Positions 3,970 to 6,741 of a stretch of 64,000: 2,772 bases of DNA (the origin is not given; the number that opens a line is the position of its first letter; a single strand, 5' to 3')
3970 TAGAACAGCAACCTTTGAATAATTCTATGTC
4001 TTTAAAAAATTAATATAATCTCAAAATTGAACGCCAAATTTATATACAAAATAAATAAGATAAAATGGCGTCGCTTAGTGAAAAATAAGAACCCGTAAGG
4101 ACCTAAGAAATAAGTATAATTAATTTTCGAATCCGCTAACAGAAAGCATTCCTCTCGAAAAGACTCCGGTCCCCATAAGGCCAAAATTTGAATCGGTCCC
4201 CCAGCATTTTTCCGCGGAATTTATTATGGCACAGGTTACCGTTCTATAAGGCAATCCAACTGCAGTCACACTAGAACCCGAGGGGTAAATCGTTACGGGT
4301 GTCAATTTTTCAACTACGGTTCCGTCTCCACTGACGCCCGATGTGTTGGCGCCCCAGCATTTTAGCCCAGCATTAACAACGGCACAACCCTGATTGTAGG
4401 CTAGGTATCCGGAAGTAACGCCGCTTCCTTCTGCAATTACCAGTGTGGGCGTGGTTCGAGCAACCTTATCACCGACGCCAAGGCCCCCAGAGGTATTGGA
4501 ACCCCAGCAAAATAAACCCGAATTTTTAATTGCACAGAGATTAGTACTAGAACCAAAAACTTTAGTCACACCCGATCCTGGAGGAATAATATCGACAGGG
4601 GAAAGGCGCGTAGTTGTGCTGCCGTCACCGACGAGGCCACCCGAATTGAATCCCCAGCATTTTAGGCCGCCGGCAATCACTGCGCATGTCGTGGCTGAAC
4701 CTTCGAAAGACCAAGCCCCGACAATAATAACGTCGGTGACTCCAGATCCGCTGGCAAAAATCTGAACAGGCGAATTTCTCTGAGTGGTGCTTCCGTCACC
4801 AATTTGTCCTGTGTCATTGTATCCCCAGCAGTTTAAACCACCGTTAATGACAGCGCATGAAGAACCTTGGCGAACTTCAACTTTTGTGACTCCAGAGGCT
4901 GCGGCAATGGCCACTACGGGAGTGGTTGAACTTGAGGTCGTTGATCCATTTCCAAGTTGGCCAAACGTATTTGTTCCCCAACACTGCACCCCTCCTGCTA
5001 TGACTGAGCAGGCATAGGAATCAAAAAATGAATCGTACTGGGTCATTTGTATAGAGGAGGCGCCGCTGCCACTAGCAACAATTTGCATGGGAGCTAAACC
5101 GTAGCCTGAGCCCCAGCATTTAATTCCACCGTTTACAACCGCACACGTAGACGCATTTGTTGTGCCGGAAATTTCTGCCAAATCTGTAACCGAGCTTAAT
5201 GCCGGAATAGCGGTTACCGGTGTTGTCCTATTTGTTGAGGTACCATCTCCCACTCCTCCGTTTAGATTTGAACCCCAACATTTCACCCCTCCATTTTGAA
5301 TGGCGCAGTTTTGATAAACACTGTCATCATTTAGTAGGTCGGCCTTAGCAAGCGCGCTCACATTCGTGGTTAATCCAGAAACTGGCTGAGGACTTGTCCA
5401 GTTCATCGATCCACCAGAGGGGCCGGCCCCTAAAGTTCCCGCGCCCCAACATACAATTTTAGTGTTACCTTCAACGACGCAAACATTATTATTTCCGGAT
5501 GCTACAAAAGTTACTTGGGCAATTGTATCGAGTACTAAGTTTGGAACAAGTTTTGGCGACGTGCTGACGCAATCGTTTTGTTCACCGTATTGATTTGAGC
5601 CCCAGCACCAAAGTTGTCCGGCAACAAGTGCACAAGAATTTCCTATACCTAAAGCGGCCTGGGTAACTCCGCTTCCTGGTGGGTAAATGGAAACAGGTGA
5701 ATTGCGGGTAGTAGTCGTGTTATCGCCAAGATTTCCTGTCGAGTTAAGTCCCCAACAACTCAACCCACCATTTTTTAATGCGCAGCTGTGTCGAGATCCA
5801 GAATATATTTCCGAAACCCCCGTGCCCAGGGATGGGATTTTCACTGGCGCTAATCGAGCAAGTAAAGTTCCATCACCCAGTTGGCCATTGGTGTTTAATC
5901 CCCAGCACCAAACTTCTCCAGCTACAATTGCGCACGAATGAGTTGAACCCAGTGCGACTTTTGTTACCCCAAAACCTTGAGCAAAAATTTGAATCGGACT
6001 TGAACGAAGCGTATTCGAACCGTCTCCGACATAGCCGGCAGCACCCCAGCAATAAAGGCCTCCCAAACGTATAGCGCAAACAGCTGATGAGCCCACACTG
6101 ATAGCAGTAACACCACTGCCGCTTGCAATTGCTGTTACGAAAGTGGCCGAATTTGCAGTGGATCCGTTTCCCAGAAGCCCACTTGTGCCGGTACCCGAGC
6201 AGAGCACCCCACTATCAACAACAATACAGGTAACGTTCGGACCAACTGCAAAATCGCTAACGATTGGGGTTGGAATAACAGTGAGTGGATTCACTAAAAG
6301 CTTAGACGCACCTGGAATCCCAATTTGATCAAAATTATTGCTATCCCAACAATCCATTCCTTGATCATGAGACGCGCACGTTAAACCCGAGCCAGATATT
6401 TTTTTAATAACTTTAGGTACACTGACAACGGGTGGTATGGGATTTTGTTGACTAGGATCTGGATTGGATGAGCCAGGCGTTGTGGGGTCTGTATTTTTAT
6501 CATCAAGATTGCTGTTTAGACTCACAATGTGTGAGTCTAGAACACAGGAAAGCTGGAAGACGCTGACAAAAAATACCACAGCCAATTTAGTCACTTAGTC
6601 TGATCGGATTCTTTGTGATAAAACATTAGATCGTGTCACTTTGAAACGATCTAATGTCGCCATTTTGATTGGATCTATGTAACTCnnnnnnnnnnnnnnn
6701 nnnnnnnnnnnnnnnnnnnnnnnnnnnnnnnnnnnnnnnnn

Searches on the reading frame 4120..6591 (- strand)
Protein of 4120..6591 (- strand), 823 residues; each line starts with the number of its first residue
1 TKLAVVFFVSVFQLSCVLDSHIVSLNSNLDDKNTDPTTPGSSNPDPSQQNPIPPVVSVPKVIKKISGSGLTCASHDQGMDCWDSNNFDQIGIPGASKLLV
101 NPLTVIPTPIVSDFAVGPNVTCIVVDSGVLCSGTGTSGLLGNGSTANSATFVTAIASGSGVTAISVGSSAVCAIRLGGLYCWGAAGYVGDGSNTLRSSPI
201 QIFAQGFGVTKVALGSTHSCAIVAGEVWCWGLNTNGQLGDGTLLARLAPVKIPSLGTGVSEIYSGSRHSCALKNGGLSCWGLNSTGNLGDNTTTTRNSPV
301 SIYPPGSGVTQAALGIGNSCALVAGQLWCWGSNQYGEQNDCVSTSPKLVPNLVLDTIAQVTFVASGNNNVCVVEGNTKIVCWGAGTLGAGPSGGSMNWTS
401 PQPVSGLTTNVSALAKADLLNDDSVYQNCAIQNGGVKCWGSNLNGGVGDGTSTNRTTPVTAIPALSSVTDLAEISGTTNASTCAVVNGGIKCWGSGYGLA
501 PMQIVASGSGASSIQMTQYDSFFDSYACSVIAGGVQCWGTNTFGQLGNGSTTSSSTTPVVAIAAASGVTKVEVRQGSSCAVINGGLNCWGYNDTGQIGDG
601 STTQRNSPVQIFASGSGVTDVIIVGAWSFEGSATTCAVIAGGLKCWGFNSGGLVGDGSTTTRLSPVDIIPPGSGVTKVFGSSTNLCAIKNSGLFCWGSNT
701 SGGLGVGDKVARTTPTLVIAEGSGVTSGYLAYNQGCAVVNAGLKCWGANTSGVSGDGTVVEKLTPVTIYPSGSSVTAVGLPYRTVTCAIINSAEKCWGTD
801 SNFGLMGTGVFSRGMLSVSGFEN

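Call 18: search_protein_families(library=pfam, proteins=[window:4120-6591:-], max_evalue=0.00001)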
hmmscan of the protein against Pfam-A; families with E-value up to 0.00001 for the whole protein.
window:4120-6591:- (823 aa): 3 families
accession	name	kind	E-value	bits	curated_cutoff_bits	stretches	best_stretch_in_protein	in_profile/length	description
PF25390.1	WD40_RLD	-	2.8e-80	270.8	150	4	82-408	5-348/363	RCC1-like domain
PF00415.24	RCC1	-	9.6e-47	157.8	21.7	1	225-272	2-50/50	Regulator of chromosome condensation (RCC1) repeat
PF13540.12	RCC1_2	-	8.9e-13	48.1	22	1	209-237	1-30/30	Regulator of chromosome condensation (RCC1) repeat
